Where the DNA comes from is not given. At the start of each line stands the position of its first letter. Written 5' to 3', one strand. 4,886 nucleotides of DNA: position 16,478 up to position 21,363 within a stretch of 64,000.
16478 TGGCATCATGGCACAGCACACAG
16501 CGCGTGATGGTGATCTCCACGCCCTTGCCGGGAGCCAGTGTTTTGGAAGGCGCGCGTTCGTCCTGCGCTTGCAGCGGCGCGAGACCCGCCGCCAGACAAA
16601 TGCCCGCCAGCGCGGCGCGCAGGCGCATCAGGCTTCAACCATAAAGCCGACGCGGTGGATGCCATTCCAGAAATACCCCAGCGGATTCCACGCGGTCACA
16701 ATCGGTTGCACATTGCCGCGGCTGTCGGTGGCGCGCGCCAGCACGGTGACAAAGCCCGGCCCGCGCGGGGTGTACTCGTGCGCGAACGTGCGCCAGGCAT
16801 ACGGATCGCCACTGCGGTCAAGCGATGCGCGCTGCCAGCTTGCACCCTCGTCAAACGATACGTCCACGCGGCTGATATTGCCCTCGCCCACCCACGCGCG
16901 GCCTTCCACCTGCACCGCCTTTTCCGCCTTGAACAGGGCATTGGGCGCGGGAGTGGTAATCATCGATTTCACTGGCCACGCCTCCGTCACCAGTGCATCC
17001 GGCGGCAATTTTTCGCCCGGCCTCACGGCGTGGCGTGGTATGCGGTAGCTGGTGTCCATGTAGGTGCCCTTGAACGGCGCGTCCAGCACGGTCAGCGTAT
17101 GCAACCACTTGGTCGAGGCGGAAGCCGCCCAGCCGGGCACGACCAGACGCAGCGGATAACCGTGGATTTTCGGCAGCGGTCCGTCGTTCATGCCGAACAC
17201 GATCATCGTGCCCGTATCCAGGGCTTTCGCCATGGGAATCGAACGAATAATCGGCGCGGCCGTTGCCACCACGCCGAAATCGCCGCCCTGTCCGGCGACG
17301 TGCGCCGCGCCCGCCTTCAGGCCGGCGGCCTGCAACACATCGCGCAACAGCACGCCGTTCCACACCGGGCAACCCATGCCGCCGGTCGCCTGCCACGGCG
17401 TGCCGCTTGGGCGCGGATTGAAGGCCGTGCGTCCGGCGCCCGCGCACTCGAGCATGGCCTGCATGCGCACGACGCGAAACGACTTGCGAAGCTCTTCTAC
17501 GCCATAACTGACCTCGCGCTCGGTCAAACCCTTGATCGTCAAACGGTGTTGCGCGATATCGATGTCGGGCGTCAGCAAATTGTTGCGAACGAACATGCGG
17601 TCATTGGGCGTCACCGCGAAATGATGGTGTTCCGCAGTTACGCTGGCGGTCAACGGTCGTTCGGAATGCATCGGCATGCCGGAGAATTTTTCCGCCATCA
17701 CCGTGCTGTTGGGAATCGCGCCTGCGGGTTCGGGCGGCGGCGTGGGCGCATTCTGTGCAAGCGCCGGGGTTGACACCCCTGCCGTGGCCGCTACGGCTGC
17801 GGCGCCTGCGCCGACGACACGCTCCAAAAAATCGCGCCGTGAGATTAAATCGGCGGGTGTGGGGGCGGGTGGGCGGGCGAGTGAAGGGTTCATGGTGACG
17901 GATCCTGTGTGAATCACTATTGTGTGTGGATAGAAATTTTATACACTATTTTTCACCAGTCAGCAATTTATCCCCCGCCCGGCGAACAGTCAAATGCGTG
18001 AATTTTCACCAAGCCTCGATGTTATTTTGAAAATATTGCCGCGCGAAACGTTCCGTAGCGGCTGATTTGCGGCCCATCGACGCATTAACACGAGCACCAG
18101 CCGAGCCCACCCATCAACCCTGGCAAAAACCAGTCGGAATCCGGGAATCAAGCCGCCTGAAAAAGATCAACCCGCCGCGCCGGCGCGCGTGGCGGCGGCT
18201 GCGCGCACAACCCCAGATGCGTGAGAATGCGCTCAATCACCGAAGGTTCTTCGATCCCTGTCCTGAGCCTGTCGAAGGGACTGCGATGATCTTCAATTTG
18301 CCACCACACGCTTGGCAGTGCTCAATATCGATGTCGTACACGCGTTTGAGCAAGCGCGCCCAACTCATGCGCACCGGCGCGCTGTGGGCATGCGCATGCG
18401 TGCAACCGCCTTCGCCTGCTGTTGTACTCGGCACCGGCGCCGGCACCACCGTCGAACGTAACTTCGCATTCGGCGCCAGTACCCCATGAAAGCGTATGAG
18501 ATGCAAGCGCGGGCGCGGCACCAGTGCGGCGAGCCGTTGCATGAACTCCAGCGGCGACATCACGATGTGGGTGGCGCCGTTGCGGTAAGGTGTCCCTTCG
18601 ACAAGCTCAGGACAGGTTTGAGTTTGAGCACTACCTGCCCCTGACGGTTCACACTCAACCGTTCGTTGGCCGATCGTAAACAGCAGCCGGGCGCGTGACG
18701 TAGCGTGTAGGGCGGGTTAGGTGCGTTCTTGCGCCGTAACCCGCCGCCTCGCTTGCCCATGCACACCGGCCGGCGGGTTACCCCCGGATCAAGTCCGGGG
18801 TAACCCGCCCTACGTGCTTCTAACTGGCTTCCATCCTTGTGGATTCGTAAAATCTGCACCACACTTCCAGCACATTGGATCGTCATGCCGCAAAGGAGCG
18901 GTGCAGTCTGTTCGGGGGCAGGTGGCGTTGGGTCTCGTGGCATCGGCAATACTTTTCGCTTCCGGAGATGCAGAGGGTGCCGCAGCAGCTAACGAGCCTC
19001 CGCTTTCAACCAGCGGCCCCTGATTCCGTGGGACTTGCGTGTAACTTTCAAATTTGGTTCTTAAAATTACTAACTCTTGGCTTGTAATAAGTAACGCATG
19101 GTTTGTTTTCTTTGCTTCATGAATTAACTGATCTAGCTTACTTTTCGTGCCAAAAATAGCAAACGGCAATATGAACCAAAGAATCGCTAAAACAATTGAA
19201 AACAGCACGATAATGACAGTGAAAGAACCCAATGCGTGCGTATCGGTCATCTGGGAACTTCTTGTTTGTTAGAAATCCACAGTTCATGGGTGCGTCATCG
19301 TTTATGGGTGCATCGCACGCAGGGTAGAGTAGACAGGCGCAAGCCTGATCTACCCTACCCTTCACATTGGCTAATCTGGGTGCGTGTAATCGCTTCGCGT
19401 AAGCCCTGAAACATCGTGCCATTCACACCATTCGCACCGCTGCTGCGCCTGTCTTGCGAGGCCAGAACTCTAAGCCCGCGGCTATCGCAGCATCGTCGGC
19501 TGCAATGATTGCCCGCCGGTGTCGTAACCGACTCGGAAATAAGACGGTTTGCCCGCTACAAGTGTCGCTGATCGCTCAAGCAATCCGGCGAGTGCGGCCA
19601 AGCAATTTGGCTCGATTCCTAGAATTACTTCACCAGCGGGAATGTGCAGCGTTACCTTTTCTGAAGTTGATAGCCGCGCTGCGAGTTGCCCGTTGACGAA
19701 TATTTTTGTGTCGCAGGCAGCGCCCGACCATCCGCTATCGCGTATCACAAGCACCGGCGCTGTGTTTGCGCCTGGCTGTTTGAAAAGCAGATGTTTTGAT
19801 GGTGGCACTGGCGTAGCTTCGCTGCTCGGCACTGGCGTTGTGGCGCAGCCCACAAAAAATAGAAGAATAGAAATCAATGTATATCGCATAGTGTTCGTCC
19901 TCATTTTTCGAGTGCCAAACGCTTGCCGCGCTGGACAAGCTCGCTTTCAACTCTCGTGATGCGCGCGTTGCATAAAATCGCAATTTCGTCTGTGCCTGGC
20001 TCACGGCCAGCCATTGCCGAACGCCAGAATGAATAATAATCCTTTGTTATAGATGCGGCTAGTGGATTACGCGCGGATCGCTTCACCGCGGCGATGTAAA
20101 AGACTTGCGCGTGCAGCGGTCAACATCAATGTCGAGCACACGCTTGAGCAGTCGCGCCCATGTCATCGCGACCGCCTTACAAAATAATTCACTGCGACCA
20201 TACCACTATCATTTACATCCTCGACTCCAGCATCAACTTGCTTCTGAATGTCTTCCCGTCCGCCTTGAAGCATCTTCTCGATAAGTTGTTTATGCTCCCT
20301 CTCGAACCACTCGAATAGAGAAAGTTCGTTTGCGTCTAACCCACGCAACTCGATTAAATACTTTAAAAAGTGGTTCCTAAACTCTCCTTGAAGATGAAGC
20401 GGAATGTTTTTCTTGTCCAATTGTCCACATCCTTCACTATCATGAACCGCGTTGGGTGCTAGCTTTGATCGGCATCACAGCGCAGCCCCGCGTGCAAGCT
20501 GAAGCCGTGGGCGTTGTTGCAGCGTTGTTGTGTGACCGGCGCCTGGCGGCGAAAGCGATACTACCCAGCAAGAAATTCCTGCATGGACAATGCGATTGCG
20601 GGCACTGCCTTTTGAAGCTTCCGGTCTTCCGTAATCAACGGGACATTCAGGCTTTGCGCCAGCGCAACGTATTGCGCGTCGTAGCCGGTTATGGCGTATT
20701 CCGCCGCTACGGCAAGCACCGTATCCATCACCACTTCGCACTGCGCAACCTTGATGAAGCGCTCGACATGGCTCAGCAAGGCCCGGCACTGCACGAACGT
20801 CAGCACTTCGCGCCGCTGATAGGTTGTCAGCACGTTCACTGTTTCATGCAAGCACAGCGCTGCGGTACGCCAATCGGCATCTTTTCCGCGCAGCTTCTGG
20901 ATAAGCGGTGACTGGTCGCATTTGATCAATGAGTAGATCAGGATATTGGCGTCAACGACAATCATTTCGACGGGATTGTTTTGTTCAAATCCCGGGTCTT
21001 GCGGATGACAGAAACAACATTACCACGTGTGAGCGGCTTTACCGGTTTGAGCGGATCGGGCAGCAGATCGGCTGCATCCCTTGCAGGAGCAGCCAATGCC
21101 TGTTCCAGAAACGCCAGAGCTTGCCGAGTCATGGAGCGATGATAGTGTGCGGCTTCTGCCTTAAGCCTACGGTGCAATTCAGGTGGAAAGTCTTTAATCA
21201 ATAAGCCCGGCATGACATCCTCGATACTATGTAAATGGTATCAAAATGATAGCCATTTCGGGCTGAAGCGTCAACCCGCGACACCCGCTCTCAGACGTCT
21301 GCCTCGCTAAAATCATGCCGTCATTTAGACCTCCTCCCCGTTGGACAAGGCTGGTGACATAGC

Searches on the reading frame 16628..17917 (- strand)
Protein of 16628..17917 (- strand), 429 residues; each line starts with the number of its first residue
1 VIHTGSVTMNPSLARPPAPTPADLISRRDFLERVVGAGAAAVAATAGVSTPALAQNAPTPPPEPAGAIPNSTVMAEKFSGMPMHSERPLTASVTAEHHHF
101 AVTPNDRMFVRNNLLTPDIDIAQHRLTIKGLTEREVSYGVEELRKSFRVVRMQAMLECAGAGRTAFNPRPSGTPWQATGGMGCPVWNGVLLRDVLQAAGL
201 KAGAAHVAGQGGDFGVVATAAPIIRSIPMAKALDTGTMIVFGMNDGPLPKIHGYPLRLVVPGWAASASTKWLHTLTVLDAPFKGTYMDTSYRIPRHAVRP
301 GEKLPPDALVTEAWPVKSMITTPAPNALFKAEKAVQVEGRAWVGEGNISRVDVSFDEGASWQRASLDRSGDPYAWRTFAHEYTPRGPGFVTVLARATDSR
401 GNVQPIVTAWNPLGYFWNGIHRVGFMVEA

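Call 5: search_protein_families(library=pfam, proteins=[window:16628-17917:-], max_evalue=0.01)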
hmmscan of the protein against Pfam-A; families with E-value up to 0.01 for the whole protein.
window:16628-17917:- (429 aa): 3 families
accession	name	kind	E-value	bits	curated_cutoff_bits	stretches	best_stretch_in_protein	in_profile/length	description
PF00174.25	Oxidored_molyb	-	2.5e-45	154.5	24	1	116-285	4-168/169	Oxidoreductase molybdopterin binding domain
PF03404.22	Mo-co_dimer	-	3.6e-17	63.1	22.7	1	313-424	6-134/138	Mo-co oxidoreductase dimerisation domain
PF17957.7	Big_7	-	0.00076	20.5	24.1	0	320-375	5-54/70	Bacterial Ig domain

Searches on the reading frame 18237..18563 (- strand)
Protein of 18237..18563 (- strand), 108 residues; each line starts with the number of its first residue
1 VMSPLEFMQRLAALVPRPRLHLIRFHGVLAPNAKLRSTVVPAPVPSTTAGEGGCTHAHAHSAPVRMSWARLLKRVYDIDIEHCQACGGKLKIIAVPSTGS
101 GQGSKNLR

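Call 12: search_protein_families(library=pfam, proteins=[window:18237-18563:-], max_evalue=10)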
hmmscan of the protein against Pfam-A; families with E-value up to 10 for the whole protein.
window:18237-18563:- (108 aa): 3 families
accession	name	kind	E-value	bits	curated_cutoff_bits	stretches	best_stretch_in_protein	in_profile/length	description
PF04986.18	Y2_Tnp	-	3.9e-06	27.4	20.9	1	2-32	149-181/183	Putative transposase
PF23455.1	DUF7129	-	0.031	14.5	30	1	79-96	26-43/45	Domain of unknown function (DUF7129)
PF17717.6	DUF5562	-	0.11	12.9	29.5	1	30-77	6-53/168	Family of unknown function (DUF5562)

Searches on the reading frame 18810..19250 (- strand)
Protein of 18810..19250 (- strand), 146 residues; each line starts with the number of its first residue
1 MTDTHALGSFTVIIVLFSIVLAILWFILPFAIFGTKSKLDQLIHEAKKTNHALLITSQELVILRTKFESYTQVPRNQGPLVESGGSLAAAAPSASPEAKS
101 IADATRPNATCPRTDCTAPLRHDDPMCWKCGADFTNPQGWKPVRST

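Call 5: search_protein_families(library=pfam, proteins=[window:18810-19250:-], max_evalue=0.01)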
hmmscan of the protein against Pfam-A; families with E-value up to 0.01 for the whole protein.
window:18810-19250:- (146 aa): 0 families

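Call 12: search_protein_families(library=pfam, proteins=[window:18810-19250:-], max_evalue=10)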
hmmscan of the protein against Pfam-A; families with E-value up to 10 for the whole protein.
window:18810-19250:- (146 aa): 3 families
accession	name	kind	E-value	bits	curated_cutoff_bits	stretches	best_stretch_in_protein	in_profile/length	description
PF13248.11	Zn_ribbon_3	-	0.1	12.5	27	1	116-134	8-26/26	zinc-ribbon domain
PF14828.11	Amnionless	-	0.96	8.6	30.4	1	107-135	214-240/442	Amnionless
PF06667.17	PspB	-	8.4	7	25.6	0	9-41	4-33/73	Phage shock protein B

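Call 65: search_protein_families(library=pfam, proteins=[window:18810-19250:-], max_evalue=0.1)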
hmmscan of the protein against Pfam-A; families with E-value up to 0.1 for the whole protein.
window:18810-19250:- (146 aa): 0 families

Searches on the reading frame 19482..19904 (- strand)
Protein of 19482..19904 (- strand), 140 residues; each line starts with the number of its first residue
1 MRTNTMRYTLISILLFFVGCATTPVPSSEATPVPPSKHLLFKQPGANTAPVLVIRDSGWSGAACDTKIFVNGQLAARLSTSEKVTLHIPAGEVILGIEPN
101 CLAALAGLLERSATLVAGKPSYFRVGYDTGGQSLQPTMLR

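Call 6: search_protein_families(library=pfam, proteins=[window:19482-19904:-], max_evalue=0.01)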
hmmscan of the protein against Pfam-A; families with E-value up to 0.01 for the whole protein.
window:19482-19904:- (140 aa): 1 family
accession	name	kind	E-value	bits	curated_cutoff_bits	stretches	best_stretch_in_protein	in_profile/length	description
PF11008.14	DUF2846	-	0.0064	17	34.3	1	46-127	2-80/92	Protein of unknown function (DUF2846)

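Call 65: search_protein_families(library=pfam, proteins=[window:19482-19904:-], max_evalue=0.1)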
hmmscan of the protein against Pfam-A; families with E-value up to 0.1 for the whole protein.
window:19482-19904:- (140 aa): 1 family
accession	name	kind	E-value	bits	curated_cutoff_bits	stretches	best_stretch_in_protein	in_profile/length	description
PF11008.14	DUF2846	-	0.0064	17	34.3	1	46-127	2-80/92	Protein of unknown function (DUF2846)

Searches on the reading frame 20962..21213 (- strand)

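Call 65: search_protein_families(library=pfam, proteins=[window:20962-21213:-], max_evalue=0.1)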
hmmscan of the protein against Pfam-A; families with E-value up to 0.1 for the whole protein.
window:20962-21213:- (83 aa): 3 families
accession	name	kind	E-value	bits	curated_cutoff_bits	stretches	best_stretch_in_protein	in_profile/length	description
PF22513.2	FitA-like_RHH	-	8.6e-09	35.7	27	1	4-40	3-39/39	Antitoxin FitA-like, ribbon-helix-helix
PF05534.18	HicB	-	0.038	14.4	21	1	10-27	25-42/51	HicB family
PF03869.20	Arc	-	0.053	13.8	20.4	1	10-44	12-46/50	Arc-like DNA binding domain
